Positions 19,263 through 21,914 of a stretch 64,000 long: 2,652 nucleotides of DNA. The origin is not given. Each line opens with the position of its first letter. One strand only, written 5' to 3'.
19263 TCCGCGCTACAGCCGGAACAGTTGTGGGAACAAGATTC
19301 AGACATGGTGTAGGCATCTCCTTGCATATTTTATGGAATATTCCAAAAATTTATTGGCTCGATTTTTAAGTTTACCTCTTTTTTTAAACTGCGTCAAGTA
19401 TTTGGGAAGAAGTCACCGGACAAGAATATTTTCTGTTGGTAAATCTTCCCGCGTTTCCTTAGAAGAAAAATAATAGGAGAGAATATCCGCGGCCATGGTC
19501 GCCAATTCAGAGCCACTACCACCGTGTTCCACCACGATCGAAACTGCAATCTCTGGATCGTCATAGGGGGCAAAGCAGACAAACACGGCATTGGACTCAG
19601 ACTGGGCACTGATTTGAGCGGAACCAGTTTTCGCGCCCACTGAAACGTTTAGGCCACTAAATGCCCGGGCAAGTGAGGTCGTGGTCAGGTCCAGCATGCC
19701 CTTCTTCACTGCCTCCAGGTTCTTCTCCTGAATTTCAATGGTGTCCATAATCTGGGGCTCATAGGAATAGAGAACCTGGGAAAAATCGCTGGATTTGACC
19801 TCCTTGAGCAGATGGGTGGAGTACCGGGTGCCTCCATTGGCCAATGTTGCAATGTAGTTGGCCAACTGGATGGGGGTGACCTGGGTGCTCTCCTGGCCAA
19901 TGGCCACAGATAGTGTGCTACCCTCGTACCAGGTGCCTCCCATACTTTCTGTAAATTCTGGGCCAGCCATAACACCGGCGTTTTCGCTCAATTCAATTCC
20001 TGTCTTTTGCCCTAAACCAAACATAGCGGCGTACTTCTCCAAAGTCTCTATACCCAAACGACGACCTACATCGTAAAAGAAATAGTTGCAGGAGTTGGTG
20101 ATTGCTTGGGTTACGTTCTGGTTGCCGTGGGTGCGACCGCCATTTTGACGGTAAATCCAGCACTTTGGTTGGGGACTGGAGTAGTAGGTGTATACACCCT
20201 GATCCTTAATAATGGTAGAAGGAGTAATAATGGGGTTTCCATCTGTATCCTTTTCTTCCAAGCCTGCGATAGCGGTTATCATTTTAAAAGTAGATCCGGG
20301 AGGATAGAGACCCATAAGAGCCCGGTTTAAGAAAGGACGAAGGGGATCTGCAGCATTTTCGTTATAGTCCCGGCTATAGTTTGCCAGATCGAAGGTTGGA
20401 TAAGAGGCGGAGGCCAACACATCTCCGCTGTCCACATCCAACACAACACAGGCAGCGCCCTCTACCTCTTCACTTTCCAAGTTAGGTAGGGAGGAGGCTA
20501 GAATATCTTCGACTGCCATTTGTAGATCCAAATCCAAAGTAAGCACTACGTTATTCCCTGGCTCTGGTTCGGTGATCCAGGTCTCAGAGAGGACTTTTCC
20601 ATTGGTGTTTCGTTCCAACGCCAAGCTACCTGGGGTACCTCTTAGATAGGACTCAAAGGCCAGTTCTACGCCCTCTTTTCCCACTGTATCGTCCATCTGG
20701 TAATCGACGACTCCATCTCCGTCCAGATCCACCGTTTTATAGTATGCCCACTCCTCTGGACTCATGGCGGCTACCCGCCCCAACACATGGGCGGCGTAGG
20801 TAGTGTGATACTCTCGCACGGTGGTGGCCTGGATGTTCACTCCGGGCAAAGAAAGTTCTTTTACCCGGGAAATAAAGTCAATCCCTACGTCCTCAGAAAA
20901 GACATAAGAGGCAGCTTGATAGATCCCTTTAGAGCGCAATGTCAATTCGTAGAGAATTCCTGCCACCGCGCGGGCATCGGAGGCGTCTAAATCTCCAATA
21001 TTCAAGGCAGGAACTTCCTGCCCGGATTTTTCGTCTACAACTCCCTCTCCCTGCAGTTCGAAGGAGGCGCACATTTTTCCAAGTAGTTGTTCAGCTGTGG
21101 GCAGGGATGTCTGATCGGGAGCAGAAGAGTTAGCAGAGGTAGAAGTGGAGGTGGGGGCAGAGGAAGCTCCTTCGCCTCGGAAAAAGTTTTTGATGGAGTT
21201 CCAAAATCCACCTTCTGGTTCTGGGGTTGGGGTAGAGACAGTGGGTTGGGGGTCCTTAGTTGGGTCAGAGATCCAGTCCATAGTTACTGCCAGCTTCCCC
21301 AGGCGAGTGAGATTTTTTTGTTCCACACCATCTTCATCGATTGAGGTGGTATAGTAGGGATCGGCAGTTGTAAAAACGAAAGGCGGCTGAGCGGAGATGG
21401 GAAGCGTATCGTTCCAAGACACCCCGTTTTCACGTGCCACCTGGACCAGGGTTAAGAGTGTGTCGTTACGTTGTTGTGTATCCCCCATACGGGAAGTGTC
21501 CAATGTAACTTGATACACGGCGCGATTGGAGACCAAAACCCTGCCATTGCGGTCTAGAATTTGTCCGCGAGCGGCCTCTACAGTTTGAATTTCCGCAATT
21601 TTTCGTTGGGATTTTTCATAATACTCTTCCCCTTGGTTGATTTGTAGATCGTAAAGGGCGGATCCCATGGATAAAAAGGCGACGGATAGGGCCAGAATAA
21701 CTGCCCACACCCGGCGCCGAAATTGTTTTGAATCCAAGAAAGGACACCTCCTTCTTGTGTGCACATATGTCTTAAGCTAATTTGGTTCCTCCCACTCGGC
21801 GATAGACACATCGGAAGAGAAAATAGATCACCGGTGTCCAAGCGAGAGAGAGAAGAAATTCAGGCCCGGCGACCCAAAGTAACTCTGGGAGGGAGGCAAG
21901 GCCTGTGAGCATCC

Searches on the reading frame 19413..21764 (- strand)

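Call 82: search_protein_families(library=pfam, proteins=[window:19413-21764:-], max_evalue=0.00001)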
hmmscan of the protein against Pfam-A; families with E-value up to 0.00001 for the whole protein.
window:19413-21764:- (783 aa): 2 families
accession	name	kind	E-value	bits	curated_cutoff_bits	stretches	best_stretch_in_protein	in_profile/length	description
PF00905.27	Transpeptidase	-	9.8e-55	186.3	22.1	1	438-761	2-297/299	Penicillin binding protein transpeptidase domain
PF03717.20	PBP_dimer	-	1.8e-31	110.4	24.4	1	62-394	2-178/180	Penicillin-binding Protein dimerisation domain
